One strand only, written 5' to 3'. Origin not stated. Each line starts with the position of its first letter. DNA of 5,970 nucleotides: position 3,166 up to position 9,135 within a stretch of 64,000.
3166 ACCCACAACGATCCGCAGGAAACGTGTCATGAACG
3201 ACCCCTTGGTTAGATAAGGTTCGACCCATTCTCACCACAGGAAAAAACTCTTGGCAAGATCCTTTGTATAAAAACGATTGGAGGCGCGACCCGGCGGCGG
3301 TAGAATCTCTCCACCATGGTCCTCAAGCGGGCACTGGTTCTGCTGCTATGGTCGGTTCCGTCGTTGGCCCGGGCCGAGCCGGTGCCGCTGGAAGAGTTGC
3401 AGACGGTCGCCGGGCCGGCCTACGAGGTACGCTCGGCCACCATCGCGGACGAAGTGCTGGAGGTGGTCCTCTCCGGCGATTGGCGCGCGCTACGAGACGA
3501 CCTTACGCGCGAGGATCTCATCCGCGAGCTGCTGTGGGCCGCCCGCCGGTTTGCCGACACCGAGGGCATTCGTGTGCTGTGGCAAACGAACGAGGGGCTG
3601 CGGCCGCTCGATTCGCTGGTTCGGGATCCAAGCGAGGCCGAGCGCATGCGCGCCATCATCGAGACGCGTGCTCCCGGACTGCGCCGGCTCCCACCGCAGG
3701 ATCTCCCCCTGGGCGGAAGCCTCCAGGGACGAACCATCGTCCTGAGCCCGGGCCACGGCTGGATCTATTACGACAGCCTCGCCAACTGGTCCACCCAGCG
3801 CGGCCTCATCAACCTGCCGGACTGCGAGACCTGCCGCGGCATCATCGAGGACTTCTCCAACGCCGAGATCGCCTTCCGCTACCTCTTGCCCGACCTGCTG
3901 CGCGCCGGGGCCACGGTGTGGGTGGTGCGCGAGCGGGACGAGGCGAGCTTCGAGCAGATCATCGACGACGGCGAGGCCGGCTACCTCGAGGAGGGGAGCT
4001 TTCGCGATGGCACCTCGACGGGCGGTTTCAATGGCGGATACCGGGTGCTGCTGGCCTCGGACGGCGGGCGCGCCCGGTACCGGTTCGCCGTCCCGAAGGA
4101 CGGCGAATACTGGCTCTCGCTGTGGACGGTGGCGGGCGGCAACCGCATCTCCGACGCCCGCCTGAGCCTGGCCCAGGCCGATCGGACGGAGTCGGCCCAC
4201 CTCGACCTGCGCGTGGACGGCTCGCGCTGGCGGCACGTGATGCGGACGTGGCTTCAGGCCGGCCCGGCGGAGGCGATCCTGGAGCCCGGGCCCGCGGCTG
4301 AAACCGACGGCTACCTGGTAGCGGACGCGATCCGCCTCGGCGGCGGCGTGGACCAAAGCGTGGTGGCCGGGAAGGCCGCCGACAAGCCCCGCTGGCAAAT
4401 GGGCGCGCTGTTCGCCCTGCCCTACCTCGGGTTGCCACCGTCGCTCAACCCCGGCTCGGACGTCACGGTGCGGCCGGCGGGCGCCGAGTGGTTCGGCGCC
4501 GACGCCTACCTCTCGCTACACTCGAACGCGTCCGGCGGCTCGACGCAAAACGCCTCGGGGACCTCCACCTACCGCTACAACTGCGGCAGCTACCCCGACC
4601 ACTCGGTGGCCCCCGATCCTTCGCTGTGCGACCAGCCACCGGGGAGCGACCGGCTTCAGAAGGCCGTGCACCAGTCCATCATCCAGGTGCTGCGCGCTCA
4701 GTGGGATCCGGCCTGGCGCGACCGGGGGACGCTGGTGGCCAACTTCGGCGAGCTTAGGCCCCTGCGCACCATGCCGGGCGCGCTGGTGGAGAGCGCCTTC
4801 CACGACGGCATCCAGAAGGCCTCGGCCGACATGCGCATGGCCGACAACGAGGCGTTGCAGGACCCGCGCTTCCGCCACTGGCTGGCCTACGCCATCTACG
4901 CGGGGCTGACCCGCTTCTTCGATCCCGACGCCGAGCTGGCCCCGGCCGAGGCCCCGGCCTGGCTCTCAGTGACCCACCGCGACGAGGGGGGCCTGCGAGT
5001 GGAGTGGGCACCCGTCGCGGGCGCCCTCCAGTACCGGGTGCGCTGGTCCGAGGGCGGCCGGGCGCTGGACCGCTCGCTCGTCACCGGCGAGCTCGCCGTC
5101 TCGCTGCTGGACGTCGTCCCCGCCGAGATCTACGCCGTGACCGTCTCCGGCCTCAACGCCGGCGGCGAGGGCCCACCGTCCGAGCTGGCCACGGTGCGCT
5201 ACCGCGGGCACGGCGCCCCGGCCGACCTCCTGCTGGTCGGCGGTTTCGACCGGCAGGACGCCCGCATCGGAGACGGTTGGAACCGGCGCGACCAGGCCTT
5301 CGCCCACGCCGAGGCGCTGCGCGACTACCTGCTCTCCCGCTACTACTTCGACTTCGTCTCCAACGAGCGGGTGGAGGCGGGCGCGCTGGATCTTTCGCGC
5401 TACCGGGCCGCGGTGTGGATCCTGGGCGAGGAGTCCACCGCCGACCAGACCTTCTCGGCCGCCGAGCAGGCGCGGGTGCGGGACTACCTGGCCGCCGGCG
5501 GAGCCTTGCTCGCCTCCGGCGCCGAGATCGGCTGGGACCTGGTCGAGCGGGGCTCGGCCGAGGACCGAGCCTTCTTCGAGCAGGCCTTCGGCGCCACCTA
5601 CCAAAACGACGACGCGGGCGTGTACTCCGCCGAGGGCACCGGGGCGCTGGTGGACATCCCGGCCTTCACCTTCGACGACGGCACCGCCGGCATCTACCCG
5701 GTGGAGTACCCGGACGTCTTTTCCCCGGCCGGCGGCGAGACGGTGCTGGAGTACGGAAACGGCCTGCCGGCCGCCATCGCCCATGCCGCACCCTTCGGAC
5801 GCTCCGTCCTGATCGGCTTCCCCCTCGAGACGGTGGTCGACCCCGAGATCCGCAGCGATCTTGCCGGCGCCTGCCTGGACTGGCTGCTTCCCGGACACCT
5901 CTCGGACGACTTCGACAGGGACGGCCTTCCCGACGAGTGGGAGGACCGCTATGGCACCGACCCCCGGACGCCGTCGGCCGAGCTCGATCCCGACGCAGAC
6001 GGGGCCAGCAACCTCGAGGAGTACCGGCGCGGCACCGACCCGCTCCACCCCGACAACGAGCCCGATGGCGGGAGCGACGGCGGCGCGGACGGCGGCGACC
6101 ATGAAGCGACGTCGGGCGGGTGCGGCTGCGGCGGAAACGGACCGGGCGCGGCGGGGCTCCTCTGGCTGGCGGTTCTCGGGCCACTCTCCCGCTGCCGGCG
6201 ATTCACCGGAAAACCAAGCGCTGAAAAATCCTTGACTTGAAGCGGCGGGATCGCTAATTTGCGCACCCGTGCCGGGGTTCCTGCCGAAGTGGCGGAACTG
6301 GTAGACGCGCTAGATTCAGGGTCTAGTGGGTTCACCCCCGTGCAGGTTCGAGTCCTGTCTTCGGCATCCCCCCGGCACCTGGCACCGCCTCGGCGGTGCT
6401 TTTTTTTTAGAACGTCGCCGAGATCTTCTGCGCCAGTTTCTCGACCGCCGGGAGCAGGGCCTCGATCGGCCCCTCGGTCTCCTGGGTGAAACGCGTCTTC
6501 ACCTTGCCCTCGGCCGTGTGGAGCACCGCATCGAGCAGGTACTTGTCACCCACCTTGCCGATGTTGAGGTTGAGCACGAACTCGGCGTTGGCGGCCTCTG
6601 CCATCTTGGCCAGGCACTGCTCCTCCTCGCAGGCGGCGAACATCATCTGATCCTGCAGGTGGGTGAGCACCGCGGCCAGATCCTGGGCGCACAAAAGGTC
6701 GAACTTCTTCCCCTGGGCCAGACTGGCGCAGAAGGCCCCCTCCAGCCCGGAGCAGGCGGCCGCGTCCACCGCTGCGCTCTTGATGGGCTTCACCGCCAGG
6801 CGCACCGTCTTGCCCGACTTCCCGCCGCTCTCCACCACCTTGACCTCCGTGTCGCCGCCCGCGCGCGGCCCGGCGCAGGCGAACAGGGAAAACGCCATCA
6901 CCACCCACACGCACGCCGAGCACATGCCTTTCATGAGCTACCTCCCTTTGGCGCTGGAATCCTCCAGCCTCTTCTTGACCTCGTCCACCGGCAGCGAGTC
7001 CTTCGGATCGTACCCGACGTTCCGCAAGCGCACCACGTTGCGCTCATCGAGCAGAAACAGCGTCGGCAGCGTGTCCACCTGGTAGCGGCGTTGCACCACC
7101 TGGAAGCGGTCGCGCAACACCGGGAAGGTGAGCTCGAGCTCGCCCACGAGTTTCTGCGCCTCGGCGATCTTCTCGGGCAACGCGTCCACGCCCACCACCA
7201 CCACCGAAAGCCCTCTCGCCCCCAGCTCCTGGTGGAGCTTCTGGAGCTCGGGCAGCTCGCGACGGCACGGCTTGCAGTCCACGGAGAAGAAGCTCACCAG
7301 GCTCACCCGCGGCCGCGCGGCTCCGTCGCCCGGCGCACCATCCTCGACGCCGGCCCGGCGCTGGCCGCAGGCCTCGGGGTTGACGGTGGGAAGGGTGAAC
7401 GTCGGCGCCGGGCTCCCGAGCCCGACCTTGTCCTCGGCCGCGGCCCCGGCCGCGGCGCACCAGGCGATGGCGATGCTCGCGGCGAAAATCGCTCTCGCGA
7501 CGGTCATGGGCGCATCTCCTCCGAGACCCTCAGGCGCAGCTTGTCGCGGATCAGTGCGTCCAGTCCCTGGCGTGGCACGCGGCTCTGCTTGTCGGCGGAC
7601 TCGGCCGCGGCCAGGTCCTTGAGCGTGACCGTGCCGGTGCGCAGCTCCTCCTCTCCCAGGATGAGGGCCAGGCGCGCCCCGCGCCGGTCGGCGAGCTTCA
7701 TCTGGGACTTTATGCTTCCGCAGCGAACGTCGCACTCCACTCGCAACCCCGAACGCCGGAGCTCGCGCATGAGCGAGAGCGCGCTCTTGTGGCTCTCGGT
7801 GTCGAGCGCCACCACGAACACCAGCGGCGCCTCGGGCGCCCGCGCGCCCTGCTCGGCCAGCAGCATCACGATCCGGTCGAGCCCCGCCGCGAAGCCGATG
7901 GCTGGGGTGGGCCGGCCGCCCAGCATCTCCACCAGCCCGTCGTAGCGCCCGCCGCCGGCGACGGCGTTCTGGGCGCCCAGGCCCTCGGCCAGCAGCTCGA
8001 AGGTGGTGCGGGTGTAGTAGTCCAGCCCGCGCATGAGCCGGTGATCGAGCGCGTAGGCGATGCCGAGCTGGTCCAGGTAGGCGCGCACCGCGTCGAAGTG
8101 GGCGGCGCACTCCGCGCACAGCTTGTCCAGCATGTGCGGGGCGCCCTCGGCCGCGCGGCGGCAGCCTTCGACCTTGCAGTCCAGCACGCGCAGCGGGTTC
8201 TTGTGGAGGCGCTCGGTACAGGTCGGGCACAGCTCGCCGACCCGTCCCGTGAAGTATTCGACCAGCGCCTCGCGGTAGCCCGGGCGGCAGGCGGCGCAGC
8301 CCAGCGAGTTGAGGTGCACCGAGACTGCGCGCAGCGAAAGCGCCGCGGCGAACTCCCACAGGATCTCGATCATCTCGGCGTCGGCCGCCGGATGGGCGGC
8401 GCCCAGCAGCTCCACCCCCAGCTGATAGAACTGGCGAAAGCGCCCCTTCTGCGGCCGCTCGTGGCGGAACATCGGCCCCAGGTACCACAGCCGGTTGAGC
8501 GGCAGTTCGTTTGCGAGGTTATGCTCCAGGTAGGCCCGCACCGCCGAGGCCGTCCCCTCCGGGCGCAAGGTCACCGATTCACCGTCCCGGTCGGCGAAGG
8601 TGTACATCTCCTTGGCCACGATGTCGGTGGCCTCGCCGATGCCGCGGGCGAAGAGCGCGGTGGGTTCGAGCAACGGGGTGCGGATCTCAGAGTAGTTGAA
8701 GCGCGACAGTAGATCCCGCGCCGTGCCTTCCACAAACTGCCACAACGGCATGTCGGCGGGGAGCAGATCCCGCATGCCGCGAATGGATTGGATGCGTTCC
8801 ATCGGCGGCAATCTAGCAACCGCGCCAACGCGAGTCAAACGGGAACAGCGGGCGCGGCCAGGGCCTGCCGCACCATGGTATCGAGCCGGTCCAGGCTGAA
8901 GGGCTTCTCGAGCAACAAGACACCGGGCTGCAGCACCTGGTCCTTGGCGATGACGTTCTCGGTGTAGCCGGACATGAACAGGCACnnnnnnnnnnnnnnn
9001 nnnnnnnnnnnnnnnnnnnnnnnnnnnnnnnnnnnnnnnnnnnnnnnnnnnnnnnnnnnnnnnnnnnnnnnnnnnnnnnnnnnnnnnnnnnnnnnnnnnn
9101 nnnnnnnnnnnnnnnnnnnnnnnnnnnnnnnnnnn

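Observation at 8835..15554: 1630-aa repetitive polytopic membrane lipoprotein (HEAT-like N-domain + about 25 Gly/Ala-rich TM hairpin repeats) co-transcribed with a GAF hybrid histidine kinase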

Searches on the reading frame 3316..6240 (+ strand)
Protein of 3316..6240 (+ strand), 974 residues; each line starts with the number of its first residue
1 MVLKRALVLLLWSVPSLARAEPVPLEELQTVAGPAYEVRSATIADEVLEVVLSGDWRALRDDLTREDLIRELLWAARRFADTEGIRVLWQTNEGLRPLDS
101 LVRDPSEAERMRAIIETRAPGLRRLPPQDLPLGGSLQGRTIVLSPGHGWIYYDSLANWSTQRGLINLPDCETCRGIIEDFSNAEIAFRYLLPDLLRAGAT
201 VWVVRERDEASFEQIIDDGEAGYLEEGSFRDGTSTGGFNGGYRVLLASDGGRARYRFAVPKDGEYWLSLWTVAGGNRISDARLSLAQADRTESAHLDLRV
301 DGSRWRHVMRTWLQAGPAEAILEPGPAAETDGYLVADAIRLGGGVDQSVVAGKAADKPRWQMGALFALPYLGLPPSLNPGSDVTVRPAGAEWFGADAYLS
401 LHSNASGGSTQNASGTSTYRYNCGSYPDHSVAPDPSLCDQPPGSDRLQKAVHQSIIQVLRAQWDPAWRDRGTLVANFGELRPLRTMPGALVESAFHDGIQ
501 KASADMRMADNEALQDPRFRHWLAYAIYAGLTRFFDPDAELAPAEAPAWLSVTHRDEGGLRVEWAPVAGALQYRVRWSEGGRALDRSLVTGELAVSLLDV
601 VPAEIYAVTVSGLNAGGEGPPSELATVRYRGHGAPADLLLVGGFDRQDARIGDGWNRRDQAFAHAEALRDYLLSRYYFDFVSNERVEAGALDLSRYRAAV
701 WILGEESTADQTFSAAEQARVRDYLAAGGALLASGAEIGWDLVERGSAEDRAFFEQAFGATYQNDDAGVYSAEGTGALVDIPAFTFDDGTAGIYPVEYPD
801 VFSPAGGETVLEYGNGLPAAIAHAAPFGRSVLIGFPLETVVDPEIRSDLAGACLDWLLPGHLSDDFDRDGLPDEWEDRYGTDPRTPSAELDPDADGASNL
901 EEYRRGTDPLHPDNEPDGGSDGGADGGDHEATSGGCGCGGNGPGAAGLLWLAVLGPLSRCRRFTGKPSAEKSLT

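Call 17: search_protein_families(library=pfam, proteins=[window:3316-6240:+], max_evalue=0.001)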
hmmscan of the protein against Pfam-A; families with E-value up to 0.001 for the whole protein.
window:3316-6240:+ (974 aa): 4 families
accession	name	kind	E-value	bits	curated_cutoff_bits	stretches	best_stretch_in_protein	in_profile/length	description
PF25275.1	Golvesin_C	-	4.1e-10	40.3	31.6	1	217-341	4-130/132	Golvesin C-terminal domain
PF00041.27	fn3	-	1.6e-06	28.6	25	1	546-627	2-83/84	Fibronectin type III domain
PF01520.23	Amidase_3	-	5.4e-06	27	27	1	384-532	57-173/174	N-acetylmuramoyl-L-alanine amidase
PF18884.5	TSP3_bac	-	9.2e-05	22.6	25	0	869-883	5-19/22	Bacterial TSP3 repeat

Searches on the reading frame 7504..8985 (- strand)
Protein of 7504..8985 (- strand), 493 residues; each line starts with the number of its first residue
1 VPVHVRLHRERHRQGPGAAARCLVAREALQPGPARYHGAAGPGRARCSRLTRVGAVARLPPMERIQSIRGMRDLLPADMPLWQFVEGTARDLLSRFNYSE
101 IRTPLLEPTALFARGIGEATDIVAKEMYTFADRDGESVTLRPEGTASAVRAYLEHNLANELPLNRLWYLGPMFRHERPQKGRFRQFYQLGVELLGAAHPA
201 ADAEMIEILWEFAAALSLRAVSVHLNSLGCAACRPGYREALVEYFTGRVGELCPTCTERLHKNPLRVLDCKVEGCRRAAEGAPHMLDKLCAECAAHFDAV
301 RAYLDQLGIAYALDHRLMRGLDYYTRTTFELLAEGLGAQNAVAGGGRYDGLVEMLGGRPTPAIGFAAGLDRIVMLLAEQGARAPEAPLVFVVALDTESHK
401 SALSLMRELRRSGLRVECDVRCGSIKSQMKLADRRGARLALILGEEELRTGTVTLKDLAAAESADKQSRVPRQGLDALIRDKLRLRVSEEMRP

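Call 17: search_protein_families(library=pfam, proteins=[window:7504-8985:-], max_evalue=0.001)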
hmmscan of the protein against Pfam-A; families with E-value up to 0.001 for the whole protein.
window:7504-8985:- (493 aa): 4 families
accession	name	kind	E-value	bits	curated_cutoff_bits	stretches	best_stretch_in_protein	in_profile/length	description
PF13393.11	tRNA-synt_His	-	2.5e-51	175.2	25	1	70-372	1-308/308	Histidyl-tRNA synthetase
PF03129.25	HGTP_anticodon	-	8.9e-14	51.9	21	1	389-479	2-91/94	Anticodon binding domain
PF00587.30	tRNA-synt_2b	-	9.6e-14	52.3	29.3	1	128-378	1-177/179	tRNA synthetase class II core domain (G, H, P, S and T)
PF00152.25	tRNA-synt_2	-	2.5e-05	23.9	25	0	347-379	263-295/308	tRNA synthetases class II (D, K and N)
